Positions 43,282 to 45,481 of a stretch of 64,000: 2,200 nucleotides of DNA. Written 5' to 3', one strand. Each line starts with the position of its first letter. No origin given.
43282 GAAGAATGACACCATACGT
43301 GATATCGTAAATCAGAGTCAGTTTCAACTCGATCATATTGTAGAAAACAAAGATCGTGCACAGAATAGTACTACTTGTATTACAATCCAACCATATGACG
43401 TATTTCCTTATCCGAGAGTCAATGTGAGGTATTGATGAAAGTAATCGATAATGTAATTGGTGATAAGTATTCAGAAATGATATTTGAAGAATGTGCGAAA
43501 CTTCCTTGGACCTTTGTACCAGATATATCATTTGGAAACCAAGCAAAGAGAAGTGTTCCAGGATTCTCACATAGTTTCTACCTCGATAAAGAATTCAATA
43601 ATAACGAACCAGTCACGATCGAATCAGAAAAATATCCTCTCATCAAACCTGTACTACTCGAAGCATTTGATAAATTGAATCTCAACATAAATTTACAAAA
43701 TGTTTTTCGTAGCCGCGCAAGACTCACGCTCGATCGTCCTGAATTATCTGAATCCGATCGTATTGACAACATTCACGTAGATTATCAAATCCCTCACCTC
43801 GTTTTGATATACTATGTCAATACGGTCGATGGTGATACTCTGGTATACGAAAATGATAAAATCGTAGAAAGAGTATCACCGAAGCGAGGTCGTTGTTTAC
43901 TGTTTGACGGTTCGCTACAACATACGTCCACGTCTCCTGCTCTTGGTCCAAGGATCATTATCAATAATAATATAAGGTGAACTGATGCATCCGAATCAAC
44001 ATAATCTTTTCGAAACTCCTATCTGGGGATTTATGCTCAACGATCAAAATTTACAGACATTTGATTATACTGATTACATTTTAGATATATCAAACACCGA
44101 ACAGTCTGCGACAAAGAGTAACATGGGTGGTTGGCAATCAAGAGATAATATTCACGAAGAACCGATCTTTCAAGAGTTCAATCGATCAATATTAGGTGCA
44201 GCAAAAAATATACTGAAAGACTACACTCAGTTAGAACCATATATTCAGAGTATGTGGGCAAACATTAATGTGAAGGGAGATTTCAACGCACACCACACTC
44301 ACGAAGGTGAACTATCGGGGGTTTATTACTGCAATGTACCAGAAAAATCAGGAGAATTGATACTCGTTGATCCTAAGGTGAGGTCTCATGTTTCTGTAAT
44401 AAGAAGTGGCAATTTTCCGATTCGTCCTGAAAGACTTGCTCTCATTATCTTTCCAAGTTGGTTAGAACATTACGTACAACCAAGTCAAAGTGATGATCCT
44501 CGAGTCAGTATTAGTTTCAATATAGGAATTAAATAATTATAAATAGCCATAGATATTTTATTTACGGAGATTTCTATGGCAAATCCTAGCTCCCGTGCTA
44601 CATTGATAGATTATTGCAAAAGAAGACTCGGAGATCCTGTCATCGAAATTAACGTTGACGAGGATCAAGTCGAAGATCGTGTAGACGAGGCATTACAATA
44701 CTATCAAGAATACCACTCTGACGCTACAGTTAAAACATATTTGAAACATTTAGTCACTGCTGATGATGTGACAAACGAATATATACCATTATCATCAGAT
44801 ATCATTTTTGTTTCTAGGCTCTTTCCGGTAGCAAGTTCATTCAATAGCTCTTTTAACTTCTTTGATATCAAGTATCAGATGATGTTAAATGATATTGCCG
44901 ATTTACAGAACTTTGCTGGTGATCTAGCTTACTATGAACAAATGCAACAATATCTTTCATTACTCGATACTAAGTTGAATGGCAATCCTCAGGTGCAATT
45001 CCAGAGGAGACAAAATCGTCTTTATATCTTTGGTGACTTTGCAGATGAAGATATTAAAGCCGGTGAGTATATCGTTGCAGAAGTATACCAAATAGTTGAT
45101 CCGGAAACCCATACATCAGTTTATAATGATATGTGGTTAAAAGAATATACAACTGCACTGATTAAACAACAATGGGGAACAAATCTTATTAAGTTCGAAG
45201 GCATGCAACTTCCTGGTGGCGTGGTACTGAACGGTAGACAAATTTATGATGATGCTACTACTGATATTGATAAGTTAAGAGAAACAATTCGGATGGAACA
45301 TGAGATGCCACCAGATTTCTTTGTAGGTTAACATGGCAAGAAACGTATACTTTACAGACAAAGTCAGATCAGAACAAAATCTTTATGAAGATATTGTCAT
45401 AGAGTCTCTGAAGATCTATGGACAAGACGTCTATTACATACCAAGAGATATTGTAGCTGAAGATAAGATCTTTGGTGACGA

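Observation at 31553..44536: Candidate undescribed system: propeller library plus dedicated hydroxylase/methyltransferase cluster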

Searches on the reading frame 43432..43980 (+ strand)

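Call 4: search_protein_families(library=pfam, proteins=[window:43432-43980:+], max_evalue=0.1)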
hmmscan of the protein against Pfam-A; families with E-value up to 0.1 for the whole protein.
window:43432-43980:+ (182 aa): 1 family
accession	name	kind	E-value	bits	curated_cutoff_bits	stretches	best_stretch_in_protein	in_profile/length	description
PF13640.12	2OG-FeII_Oxy_3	-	0.00012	23.4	27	1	115-182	15-98/98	2OG-Fe(II) oxygenase superfamily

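Call 5: search_protein_families(library=phrogs, proteins=[window:43432-43980:+], max_evalue=0.001)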
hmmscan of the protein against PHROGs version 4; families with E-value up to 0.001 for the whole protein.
window:43432-43980:+ (182 aa): 2 families
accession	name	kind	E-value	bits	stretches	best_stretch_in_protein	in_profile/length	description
phrog_274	-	DNA, RNA and nucleotide metabolism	6.2e-33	115.3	1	1-180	8-176/192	DNA endonuclease V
phrog_61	-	moron, auxiliary metabolic gene and host takeover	4.9e-07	30.1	1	113-177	551-623/689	2OG-Fe(II) oxygenase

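Call 49: search_protein_families(library=ncbifam, proteins=[window:43432-43980:+], max_evalue=0.1)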
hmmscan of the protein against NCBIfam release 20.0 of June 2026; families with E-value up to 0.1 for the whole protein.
window:43432-43980:+ (182 aa): 1 family
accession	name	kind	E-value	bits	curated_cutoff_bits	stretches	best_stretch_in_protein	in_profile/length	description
NF052475.1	2OG-Fe_FlmC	exception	2.3e-07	31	240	1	122-169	111-163/181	FlmC family 2OG-Fe(II) oxygenase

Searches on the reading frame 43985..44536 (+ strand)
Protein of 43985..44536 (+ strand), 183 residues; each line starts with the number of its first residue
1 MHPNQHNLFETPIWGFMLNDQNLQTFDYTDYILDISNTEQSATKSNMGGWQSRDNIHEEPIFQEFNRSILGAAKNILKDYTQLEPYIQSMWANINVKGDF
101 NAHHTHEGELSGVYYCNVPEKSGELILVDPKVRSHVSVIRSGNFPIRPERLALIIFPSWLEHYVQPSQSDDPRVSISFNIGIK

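Call 4: search_protein_families(library=pfam, proteins=[window:43985-44536:+], max_evalue=0.1)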
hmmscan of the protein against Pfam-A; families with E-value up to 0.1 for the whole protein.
window:43985-44536:+ (183 aa): 3 families
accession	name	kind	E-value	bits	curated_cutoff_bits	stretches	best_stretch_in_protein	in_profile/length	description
PF13759.12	2OG-FeII_Oxy_5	-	1.4e-19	70.8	27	1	89-179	1-101/101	Putative 2OG-Fe(II) oxygenase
PF13640.12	2OG-FeII_Oxy_3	-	0.0002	22.7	27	1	103-180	23-97/98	2OG-Fe(II) oxygenase superfamily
PF18493.6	DUF5617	-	0.051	14.2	26.3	1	69-107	14-47/90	Domain of unknown function (DUF5617)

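Call 5: search_protein_families(library=phrogs, proteins=[window:43985-44536:+], max_evalue=0.001)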
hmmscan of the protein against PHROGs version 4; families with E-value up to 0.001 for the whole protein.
window:43985-44536:+ (183 aa): 1 family
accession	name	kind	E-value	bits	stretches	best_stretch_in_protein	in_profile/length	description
phrog_81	-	moron, auxiliary metabolic gene and host takeover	2e-42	146.7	1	4-183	52-240/283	2OG-Fe(II) oxygenase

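Call 32: search_solved_structures(query=window:43985-44536:+, max_evalue=1)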
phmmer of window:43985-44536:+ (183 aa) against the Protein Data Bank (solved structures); distinct sequences matched with E-value up to 1: 4.
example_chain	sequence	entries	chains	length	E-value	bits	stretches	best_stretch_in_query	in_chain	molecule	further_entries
3bvc_A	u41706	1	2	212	1.4e-06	31.4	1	81-180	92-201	Uncharacterized protein Ism_01780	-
2rg4_A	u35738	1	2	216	4.9e-06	29.6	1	86-180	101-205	Uncharacterized protein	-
2od4_A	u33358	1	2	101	0.38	13.7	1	82-143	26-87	hypothetical protein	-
6ekr_A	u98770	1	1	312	0.78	12.7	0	93-129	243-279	Type ii site-specific deoxyribonuclease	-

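Call 49: search_protein_families(library=ncbifam, proteins=[window:43985-44536:+], max_evalue=0.1)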
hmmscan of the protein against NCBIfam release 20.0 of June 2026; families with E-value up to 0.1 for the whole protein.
window:43985-44536:+ (183 aa): 1 family
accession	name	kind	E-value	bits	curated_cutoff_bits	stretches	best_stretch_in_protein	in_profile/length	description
TIGR02466.1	TIGR02466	subfamily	9e-25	87.7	62.5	1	38-181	38-199/201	TIGR02466 family protein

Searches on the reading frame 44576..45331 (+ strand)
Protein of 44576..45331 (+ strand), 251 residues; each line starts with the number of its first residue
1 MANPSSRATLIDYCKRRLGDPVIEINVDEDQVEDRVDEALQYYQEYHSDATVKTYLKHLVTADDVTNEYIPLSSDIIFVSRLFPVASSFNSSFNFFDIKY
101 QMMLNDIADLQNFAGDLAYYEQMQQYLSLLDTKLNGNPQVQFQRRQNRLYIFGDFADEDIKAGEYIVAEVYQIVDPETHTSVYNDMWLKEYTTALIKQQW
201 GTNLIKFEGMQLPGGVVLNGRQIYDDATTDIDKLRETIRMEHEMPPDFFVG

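Call 4: search_protein_families(library=pfam, proteins=[window:44576-45331:+], max_evalue=0.1)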
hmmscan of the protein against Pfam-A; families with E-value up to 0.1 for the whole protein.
window:44576-45331:+ (251 aa): 1 family
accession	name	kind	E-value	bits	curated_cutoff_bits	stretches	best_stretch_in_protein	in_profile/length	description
PF07387.17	Seadorna_VP7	-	0.059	12.8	20.3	1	36-131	195-284/308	Seadornavirus VP7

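Call 5: search_protein_families(library=phrogs, proteins=[window:44576-45331:+], max_evalue=0.001)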
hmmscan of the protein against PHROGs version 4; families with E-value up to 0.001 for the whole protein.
window:44576-45331:+ (251 aa): 1 family
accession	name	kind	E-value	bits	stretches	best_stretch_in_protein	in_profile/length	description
phrog_211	-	connector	3.9e-43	148.9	1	2-244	722-969/976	head-tail adaptor Ad2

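Call 71: find_related_loci(query=A5, collection=viral_contigs, flank=10000)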
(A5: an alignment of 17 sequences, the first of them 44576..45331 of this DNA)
Query A5 (251 aa) in viral_contigs; peptide patterns used: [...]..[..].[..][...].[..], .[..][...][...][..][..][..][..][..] (x = any residue, [..] = any of these).
599 stretches matched a pattern (row limit reached: there are more); 585 encode a relative of the query (tblastn E <= 1e-3); the best 80 are kept; 80 distinct loci.
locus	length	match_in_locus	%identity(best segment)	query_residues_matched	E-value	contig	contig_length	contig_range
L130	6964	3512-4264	92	1-251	7e-152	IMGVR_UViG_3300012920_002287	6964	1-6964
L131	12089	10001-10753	85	1-251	1e-149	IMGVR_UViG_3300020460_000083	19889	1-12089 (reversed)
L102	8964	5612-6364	84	1-251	1e-148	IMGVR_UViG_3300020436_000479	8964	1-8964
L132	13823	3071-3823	83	1-251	3e-147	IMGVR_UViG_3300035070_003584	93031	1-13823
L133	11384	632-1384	80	1-251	9e-143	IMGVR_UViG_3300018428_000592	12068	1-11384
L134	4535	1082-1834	80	1-251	8e-145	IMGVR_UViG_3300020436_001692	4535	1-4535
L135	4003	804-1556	80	1-251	4e-144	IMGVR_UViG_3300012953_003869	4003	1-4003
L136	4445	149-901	80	1-251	5e-143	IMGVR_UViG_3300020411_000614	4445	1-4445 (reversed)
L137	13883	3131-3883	79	1-251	1e-139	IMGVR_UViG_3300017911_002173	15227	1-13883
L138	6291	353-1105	78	1-251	7e-138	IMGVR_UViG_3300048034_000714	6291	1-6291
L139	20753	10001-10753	78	1-251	2e-137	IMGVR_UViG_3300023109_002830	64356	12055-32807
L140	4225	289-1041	76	1-251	2e-139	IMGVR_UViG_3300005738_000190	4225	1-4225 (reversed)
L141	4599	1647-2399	76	1-251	2e-137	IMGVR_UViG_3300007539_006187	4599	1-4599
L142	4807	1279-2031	81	1-251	5e-137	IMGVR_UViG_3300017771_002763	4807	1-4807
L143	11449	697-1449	76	1-251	4e-135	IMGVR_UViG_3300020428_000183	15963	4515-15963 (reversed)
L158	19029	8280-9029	71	1-251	1e-124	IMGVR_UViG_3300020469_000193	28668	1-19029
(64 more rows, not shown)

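Call 77: search_protein_families(library=pfam, proteins=[L158:61-441:+, L158:452-1471:+, L158:1484-2887:+, L158:2905-3873:+, L158:3878-4270:+, L158:4273-5706:+, L158:5713-6807:+, L158:6823-8241:+], max_evalue=0.01)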
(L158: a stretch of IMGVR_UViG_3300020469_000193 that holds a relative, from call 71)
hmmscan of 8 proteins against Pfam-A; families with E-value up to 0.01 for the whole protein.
L158:61-441:+ (126 aa): 2 families
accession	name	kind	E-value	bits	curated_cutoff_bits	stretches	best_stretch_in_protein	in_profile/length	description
PF08241.18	Methyltransf_11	-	4.3e-06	27.7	21.2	1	2-40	57-95/95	Methyltransferase domain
PF13489.12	Methyltransf_23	-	9e-06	26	27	1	11-61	87-136/164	Methyltransferase domain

L158:452-1471:+ (339 aa): 6 families
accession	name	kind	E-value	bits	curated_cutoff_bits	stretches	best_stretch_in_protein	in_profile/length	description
PF16363.11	GDP_Man_Dehyd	-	5.1e-50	171.3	27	1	5-317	1-322/332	GDP-mannose 4,6 dehydratase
PF01370.27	Epimerase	-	1.9e-46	158.9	20.9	1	4-246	1-230/240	NAD dependent epimerase/dehydratase family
PF07993.18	NAD_binding_4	-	2.4e-17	63.4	20.1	1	6-189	1-209/258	Male sterility protein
PF04321.23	RmlD_sub_bind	-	1.2e-15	57.8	27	1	3-283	2-234/287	RmlD substrate binding domain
PF02719.21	Polysacc_synt_2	-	3.1e-14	53.3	20.2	1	4-138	1-134/293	Polysaccharide biosynthesis protein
PF01073.25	3Beta_HSD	-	8.4e-14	51.7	22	1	5-211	1-203/280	3-beta hydroxysteroid dehydrogenase/isomerase family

L158:1484-2887:+ (467 aa): 1 family
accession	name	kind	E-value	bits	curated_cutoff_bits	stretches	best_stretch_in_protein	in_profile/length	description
PF13640.12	2OG-FeII_Oxy_3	-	3.2e-11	44.5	27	1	380-461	9-98/98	2OG-Fe(II) oxygenase superfamily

L158:2905-3873:+ (322 aa): 1 family
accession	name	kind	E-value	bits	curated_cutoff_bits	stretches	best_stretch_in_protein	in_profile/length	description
PF00143.24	Interferon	-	0.0007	20.2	26.8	1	211-293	17-103/160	Interferon alpha/beta domain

L158:3878-4270:+ (130 aa): 0 families

L158:4273-5706:+ (477 aa): 0 families

L158:5713-6807:+ (364 aa): 0 families

L158:6823-8241:+ (472 aa): 0 families
